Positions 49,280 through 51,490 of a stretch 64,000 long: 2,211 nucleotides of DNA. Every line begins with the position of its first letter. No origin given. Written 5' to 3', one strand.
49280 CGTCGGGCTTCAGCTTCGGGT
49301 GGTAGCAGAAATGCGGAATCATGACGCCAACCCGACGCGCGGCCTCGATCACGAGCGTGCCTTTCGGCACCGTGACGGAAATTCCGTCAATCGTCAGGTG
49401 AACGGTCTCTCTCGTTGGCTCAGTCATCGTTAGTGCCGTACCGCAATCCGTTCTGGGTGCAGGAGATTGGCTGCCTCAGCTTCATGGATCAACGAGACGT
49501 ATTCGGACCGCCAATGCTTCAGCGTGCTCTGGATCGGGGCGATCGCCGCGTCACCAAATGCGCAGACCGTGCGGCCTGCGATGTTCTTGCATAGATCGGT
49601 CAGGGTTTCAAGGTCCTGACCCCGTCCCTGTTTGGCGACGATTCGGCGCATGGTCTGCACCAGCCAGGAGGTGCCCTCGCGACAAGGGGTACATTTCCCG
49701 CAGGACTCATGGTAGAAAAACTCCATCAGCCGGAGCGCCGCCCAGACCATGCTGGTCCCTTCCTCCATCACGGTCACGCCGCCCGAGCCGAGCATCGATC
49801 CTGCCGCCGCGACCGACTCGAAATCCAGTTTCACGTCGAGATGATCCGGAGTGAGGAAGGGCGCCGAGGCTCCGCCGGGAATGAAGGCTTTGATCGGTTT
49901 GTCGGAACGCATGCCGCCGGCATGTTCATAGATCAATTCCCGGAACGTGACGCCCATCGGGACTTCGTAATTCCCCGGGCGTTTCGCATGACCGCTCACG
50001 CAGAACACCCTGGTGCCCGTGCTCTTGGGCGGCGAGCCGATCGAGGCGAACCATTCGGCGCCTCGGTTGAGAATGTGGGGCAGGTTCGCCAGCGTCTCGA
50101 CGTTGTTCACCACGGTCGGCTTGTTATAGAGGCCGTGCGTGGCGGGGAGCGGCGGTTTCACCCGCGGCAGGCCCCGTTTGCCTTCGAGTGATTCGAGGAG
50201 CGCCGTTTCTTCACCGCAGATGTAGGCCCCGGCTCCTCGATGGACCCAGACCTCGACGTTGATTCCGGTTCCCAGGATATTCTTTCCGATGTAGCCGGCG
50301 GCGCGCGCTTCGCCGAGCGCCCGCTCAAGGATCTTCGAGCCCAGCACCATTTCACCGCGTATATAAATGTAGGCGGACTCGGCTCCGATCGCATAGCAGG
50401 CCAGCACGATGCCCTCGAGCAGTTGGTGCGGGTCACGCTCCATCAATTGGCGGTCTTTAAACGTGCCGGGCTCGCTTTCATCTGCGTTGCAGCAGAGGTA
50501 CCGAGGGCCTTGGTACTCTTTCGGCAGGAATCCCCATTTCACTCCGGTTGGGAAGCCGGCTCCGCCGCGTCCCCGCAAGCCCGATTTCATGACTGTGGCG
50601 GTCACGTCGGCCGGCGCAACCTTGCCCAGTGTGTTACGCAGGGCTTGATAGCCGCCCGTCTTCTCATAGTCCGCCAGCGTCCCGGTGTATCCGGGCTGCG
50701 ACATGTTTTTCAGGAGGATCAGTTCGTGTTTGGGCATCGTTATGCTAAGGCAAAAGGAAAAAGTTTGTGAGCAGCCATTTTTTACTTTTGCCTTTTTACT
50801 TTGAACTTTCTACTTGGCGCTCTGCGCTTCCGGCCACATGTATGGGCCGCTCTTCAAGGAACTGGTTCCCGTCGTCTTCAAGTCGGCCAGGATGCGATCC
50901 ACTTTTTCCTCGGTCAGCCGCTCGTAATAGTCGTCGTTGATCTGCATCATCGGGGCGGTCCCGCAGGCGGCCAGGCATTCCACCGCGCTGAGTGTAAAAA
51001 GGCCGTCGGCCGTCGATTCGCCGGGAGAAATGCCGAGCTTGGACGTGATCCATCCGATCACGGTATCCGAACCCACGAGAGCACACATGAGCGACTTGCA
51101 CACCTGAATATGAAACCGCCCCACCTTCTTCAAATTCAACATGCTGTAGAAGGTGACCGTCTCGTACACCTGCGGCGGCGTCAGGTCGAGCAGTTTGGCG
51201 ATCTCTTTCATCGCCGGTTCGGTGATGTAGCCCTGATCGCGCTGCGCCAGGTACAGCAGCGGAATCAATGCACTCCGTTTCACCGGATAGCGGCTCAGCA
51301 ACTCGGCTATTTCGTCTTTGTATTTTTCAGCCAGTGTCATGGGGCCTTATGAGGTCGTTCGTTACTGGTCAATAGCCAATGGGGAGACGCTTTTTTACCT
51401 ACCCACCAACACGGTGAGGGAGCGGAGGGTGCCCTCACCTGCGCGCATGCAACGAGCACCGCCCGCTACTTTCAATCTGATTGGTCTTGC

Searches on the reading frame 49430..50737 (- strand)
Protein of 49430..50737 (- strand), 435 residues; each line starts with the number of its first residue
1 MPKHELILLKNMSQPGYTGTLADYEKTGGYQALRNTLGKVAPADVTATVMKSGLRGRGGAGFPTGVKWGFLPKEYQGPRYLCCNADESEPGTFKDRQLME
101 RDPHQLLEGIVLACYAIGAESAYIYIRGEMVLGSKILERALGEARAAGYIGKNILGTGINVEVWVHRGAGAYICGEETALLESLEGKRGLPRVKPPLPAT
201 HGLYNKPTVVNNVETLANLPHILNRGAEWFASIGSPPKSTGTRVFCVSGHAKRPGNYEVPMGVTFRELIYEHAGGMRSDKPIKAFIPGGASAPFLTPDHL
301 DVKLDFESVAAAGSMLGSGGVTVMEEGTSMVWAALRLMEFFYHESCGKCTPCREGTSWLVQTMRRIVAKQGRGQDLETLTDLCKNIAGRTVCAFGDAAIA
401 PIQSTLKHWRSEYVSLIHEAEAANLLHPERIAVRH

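Call 9: search_protein_families(library=pfam, proteins=[window:49430-50737:-])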
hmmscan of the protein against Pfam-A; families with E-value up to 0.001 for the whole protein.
window:49430-50737:- (435 aa): 4 families
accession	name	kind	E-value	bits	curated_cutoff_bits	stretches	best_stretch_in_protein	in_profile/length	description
PF01512.22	Complex1_51K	-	3.3e-49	167.1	31.2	1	49-220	1-149/150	Nuo51 FMN-binding domain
PF10589.14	NADH_4Fe-4S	-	2.2e-31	108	23.5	1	333-414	2-83/85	NADH-ubiquinone oxidoreductase-F iron-sulfur binding region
PF10531.15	SLBB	-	1.8e-09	37.7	27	1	244-278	1-35/55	SLBB domain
PF22461.2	SLBB_2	-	2.6e-07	31.1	27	1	245-304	3-63/79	SLBB domain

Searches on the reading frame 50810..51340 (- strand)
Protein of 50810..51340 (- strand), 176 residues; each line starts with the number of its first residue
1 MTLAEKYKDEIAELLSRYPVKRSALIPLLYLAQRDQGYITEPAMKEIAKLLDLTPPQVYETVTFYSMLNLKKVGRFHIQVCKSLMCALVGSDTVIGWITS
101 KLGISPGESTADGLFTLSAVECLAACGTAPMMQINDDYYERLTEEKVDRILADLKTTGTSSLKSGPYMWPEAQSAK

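Call 9: search_protein_families(library=pfam, proteins=[window:50810-51340:-])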
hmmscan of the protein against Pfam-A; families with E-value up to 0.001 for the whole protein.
window:50810-51340:- (176 aa): 1 family
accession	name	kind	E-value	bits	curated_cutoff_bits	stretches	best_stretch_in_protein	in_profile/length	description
PF01257.25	2Fe-2S_thioredx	-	2.5e-54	183.5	24.8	1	12-155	2-145/145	Thioredoxin-like [2Fe-2S] ferredoxin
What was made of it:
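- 50810..51340 (-): nuoE (flanking gene). Pfam PF01257 (call 9).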
